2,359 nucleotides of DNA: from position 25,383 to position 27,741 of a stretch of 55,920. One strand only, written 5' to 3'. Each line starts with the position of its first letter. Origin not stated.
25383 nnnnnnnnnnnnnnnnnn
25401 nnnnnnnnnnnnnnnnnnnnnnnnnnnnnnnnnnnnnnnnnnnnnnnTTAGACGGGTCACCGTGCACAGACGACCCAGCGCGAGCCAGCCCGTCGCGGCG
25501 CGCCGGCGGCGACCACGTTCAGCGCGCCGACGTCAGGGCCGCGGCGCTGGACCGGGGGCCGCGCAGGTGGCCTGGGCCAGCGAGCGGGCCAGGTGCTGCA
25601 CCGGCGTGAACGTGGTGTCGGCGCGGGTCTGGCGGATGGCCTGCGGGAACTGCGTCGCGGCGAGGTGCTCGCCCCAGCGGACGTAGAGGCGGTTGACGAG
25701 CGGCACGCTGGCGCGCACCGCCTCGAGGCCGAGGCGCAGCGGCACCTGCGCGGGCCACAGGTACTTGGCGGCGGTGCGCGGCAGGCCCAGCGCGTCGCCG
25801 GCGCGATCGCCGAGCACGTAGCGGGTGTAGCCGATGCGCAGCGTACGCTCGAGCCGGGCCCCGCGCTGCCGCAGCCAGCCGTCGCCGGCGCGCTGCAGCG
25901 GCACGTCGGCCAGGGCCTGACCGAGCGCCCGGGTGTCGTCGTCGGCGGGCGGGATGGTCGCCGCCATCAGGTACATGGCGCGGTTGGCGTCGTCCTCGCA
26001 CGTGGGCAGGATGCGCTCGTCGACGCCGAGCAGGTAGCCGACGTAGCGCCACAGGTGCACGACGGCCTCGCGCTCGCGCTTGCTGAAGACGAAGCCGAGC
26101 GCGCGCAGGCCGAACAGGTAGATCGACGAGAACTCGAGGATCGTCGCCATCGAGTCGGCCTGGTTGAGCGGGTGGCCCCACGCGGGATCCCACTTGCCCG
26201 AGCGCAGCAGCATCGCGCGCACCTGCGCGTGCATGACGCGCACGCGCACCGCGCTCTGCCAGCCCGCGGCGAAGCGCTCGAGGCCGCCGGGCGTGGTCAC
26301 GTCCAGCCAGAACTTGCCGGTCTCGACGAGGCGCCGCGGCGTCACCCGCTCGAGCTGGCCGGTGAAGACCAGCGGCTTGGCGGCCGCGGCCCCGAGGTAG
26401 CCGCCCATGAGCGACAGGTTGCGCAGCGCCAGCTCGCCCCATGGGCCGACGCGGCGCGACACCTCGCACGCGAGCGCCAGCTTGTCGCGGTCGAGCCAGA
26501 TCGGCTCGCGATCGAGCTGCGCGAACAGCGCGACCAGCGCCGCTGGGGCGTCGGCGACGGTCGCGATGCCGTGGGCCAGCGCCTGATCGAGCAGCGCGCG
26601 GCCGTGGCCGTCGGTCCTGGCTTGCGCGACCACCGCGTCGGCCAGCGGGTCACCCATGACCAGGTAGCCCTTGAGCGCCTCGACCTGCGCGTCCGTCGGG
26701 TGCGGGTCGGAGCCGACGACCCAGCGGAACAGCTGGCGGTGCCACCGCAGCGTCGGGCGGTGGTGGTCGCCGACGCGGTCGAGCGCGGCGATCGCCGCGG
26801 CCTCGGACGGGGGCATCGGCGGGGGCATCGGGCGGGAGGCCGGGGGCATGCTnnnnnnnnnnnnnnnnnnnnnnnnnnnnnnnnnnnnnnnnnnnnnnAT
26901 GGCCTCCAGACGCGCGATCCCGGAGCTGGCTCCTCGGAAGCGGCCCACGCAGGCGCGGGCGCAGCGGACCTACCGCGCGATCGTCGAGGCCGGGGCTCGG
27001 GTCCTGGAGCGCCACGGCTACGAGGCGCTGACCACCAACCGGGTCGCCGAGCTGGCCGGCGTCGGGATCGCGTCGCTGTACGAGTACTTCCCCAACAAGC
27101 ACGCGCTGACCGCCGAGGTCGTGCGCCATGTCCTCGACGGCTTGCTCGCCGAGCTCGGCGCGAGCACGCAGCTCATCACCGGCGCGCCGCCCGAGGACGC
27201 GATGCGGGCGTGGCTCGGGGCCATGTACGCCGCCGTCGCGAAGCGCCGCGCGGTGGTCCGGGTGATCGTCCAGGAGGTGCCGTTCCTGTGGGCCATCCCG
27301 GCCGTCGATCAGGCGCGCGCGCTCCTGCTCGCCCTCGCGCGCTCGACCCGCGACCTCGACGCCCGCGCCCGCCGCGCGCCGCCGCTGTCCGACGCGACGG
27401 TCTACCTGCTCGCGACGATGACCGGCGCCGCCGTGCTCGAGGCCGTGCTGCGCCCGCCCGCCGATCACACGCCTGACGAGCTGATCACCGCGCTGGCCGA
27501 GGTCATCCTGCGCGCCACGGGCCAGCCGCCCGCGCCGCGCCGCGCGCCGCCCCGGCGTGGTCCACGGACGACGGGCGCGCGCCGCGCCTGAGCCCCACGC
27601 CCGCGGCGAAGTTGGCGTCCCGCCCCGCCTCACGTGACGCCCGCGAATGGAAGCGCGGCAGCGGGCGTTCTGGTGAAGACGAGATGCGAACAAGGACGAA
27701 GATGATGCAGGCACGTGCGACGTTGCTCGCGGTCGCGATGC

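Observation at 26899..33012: Mosaic segmental duplication: TetR 3' end, lipoprotein leader/signal, and Kazal-like small protein present in two or three rearranged copies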

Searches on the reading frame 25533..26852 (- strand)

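Call 9: search_protein_families(library=pfam, proteins=[window:25533-26852:-], max_evalue=0.01)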
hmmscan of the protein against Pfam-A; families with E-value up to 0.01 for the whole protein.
window:25533-26852:- (439 aa): 1 family
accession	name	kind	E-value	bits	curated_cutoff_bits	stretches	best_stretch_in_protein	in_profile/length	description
PF09995.15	MPAB_Lcp_cat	-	5.9e-28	98.9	23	1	144-366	12-221/231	ER-bound oxygenase mpaB/B'/Rubber oxygenase, catalytic domain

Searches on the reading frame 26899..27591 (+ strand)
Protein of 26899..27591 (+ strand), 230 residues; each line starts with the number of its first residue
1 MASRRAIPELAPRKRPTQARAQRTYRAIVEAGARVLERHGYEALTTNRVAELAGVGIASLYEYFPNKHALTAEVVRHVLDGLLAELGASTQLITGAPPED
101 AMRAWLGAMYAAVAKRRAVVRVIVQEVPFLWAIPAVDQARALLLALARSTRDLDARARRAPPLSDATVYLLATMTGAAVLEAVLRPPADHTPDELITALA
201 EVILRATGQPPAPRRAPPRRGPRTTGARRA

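Call 9: search_protein_families(library=pfam, proteins=[window:26899-27591:+], max_evalue=0.01)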
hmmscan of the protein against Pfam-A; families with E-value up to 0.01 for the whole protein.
window:26899-27591:+ (230 aa): 1 family
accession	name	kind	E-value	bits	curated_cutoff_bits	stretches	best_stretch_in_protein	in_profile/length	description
PF00440.29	TetR_N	-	7.2e-14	51.7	24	1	28-74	1-47/47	Bacterial regulatory proteins, tetR family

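Call 32: find_homologous_proteins(query=window:26899-27591:+, max_evalue=1e-20)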
Query window:26899-27591:+ (230 aa): 104 proteins with E <= 1e-20 among 8000 candidates.
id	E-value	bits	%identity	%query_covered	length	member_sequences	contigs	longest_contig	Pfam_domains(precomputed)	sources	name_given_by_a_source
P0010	6.0e-137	472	100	100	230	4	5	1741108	PF00440.30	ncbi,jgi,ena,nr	ncbi:MAG: TetR/AcrR family transcriptional regulator [Myxococcales bacterium]|nr:TetR/AcrR family tr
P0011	5.8e-116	404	92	91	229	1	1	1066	PF00440.30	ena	-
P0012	6.9e-116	404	91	91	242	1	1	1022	PF00440.30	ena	-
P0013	6.1e-115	400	92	91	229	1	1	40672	PF00440.30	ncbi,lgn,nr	ncbi:MAG: TetR/AcrR family transcriptional regulator [Myxococcales bacterium]|nr:TetR/AcrR family tr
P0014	8.5e-112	390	85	100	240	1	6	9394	PF00440.30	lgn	-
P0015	1.2e-111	390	89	93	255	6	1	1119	PF00440.30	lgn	-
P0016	5.8e-105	368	81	99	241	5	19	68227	PF00440.30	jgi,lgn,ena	-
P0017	2.6e-103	362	64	93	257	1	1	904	PF00440.30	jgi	-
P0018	1.4e-99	350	81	92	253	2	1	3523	PF00440.30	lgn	-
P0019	5.7e-98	345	79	91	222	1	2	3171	PF00440.30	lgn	-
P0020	2.0e-96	340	78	92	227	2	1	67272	PF00440.30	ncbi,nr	ncbi:MAG: TetR/AcrR family transcriptional regulator [Deltaproteobacteria bacterium]|nr:TetR/AcrR fa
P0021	3.1e-95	336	74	100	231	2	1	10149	PF00440.30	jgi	jgi:AcrR family transcriptional regulator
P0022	7.7e-95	335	75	94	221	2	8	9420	PF00440.30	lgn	-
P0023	5.7e-94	332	77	90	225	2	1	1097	PF00440.30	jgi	-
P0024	5.8e-94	332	78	90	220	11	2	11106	PF00440.30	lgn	-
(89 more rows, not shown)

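Call 34: find_encoding_contigs(protein=P0010, flank=10000, max_places=5)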
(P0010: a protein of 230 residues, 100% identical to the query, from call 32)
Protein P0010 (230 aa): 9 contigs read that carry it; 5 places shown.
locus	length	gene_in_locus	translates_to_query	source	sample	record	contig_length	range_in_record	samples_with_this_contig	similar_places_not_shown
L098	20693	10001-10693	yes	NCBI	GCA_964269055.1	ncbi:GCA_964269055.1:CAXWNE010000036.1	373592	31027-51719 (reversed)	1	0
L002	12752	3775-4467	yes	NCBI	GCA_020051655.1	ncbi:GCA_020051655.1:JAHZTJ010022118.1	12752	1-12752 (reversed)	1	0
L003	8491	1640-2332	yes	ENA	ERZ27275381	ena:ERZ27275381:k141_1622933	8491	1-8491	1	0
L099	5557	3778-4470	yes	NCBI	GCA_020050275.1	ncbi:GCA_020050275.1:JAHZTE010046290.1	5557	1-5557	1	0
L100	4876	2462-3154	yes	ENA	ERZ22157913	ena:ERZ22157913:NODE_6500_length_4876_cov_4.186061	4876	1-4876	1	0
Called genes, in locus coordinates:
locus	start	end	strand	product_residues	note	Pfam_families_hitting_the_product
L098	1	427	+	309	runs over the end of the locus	PF00106:adh_short, PF13561:adh_short_C2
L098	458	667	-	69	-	PF00313:CSD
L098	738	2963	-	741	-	-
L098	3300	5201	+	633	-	PF01839:FG-GAP (faint), PF13517:FG-GAP_3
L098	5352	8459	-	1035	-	PF13569:DUF4132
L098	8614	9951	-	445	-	PF09995:MPAB_Lcp_cat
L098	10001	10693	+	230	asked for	PF00440:TetR_N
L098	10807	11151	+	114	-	-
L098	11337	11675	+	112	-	PF00050:Kazal_1 (weak)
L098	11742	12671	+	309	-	PF00106:adh_short, PF08659:KR (weak), PF13561:adh_short_C2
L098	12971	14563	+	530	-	-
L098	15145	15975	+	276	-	-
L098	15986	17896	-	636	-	PF01053:Cys_Met_Meta_PP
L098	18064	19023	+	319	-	-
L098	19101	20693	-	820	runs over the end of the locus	PF13620:CarboxypepD_reg, PF13715:CarbopepD_reg_2 (faint), PF14686:fn3_3 (faint), PF17210:SdrD_B (faint), PF13620:CarboxypepD_reg, PF00595:PDZ (weak), PF13180:PDZ_2 (weak), PF17820:PDZ_6 (weak), +3 more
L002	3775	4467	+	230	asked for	PF00440:TetR_N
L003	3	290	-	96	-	?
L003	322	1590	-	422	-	PF09995:MPAB_Lcp_cat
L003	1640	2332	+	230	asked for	PF00440:TetR_N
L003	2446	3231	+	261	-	-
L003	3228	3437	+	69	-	-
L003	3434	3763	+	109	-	PF00050:Kazal_1 (weak)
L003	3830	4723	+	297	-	PF00106:adh_short, PF08659:KR (weak), PF13561:adh_short_C2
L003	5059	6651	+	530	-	-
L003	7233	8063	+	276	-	-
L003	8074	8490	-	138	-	?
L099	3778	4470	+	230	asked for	PF00440:TetR_N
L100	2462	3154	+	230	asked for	PF00440:TetR_N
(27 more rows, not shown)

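Call 35: find_encoding_contigs(protein=P0013, flank=10000, max_places=2)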
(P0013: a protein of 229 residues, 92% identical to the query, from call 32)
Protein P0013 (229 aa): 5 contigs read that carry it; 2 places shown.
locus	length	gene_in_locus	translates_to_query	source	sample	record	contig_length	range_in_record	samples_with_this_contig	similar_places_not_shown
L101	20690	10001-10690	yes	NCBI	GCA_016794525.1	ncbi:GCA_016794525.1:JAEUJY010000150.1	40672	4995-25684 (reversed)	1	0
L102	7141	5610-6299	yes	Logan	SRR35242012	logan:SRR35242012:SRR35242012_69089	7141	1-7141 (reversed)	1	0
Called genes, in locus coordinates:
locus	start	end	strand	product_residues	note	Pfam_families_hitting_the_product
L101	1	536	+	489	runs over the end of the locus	-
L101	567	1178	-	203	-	PF00440:TetR_N (weak)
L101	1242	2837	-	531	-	-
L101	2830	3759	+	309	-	PF00106:adh_short, PF13561:adh_short_C2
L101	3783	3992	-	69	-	PF00313:CSD, PF08206:OB_RNB (weak)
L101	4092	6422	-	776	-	PF01435:Peptidase_M48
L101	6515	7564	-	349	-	-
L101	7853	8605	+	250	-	-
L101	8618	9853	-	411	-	PF09995:MPAB_Lcp_cat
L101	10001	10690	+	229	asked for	PF00440:TetR_N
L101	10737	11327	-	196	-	-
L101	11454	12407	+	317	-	-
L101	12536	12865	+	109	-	PF00050:Kazal_1 (weak)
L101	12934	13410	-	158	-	-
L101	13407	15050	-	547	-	PF13699:eCIS_core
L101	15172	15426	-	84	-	-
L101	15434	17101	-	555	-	PF13699:eCIS_core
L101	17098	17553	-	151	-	PF04851:ResIII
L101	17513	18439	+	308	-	PF00106:adh_short, PF08659:KR (weak), PF13561:adh_short_C2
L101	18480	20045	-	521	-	PF03734:YkuD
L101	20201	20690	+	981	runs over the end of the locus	PF02369:Big_1 (faint), PF13620:CarboxypepD_reg (weak), PF13715:CarbopepD_reg_2 (faint), PF17210:SdrD_B (faint), PF13620:CarboxypepD_reg, PF13620:CarboxypepD_reg, PF13620:CarboxypepD_reg, PF17820:PDZ_6 (weak), +5 more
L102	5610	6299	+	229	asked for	PF00440:TetR_N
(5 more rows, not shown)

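Call 36: find_encoding_contigs(protein=P0016, flank=10000, max_places=3)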
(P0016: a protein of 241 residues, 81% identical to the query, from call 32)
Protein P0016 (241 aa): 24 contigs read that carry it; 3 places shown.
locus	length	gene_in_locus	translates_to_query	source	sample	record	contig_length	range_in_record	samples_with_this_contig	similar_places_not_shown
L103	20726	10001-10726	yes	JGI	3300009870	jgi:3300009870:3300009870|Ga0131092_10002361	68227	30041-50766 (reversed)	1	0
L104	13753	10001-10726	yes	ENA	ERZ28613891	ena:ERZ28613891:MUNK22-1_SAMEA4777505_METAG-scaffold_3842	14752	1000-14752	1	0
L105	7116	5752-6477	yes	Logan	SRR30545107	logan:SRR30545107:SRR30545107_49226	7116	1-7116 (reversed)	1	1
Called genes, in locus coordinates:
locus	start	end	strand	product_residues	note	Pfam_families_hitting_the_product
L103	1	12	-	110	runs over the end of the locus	PF00050:Kazal_1 (weak)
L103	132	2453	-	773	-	PF01435:Peptidase_M48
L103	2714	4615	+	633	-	PF01839:FG-GAP (faint), PF13517:FG-GAP_3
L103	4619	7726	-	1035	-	PF13569:DUF4132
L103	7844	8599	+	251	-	-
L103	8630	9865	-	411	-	PF09995:MPAB_Lcp_cat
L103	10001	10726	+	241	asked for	PF00440:TetR_N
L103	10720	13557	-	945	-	PF13699:eCIS_core, PF08239:SH3_3 (faint), PF13539:Peptidase_M15_4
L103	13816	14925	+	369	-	-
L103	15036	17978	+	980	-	PF02369:Big_1 (faint), PF13620:CarboxypepD_reg, PF13715:CarbopepD_reg_2 (faint), PF13620:CarboxypepD_reg, PF13620:CarboxypepD_reg, PF13620:CarboxypepD_reg, PF13180:PDZ_2 (weak), PF17820:PDZ_6 (weak), +7 more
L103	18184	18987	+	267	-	-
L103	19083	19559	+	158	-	PF15595:Imm51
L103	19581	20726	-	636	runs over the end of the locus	PF01053:Cys_Met_Meta_PP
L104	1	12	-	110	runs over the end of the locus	PF00050:Kazal_1 (weak)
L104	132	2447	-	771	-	PF01435:Peptidase_M48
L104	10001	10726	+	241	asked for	PF00440:TetR_N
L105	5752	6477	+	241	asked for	PF00440:TetR_N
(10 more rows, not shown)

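Call 44: search_protein_families(library=ncbifam, proteins=[window:26899-27591:+], max_evalue=0.01)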
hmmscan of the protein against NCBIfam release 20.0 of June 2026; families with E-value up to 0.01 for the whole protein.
window:26899-27591:+ (230 aa): 21 families
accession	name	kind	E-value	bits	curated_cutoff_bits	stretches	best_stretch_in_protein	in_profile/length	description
NF041196.1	ScbR_bind_reg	equivalog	7.5e-12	45.8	150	1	18-82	1-65/191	ScbR family autoregulator-binding transcription factor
TIGR03384.1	betaine_BetI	equivalog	2.7e-09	37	201.3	1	26-120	11-103/189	choline-binding transcriptional repressor BetI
NF011584.0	PRK15008.1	equivalog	1.6e-08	34.6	230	1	20-89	17-84/212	HTH-type transcriptional regulator RutR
TIGR03613.1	RutR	equivalog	3.5e-08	33.5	368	1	21-106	8-88/202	pyrimidine utilization regulatory protein R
NF001978.0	PRK00767.1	equivalog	6.1e-08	32.7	118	1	26-121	12-106/197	transcriptional regulator BetI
NF033703.1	transcr_KstR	equivalog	5.1e-07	29.4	280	1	20-113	3-95/185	cholesterol catabolism transcriptional regulator KstR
NF050111.1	TransRegSACE7040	equivalog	8.9e-07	29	250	1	26-123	4-99/186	SACE_7040 family transcriptional regulator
NF007949.0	PRK10668.1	equivalog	1.9e-06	27.5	271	1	15-143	3-133/216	multidrug efflux transporter transcriptional repressor AcrR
NF053878.1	FATransRegFadRBac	equivalog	5.3e-06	26.3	200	1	23-89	3-69/190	fatty acid metabolism transcriptional regulator FadR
NF037937.1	septum_RefZ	equivalog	8.2e-06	25.8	180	1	27-127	3-103/195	forespore capture DNA-binding protein RefZ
TIGR03968.1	mycofact_TetR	equivalog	2.7e-05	23.9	224.9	1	20-80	6-66/190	mycofactocin system transcriptional regulator MftR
NF053731.1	TransRegFasRMycb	equivalog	2.8e-05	24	330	1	20-123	9-109/199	HTH-type transcriptional activator FasR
NF051457.1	acryl_TF_AcuR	equivalog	0.00012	21.4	247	1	13-77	5-71/204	acrylate utilization transcriptional regulator AcuR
NF007015.0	PRK09480.1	equivalog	0.00014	21.5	120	1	25-82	12-69/197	nucleoid occlusion factor SlmA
NF010319.1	PRK13756.1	equivalog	0.00016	21.6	265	1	27-79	6-58/199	tetracycline resistance transcriptional repressor TetR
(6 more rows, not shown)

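Call 46: find_encoding_contigs(protein=P0014, flank=10000, max_places=3)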
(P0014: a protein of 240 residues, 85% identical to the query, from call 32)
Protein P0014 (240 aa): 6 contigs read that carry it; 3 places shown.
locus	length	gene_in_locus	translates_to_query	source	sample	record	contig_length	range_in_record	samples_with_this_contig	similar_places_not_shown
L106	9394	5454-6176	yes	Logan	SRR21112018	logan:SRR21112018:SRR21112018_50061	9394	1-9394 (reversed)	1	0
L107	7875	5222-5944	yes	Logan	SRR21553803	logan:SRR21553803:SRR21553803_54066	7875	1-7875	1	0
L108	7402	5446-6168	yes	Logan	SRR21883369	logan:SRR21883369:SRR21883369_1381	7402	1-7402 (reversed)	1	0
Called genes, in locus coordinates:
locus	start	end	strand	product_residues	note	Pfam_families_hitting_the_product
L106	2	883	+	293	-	?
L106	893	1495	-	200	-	PF00440:TetR_N (weak)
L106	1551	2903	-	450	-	-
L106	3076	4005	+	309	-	PF00106:adh_short, PF13561:adh_short_C2, PF26653:YRGH (faint)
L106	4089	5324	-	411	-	PF09995:MPAB_Lcp_cat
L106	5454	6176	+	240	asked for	PF00440:TetR_N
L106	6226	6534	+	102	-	-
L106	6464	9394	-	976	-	?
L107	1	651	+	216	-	?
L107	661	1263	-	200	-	PF00440:TetR_N (weak)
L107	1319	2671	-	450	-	-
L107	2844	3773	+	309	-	PF00106:adh_short, PF13561:adh_short_C2, PF26653:YRGH (faint)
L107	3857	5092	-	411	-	PF09995:MPAB_Lcp_cat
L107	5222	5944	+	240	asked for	PF00440:TetR_N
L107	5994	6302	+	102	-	-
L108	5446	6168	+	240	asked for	PF00440:TetR_N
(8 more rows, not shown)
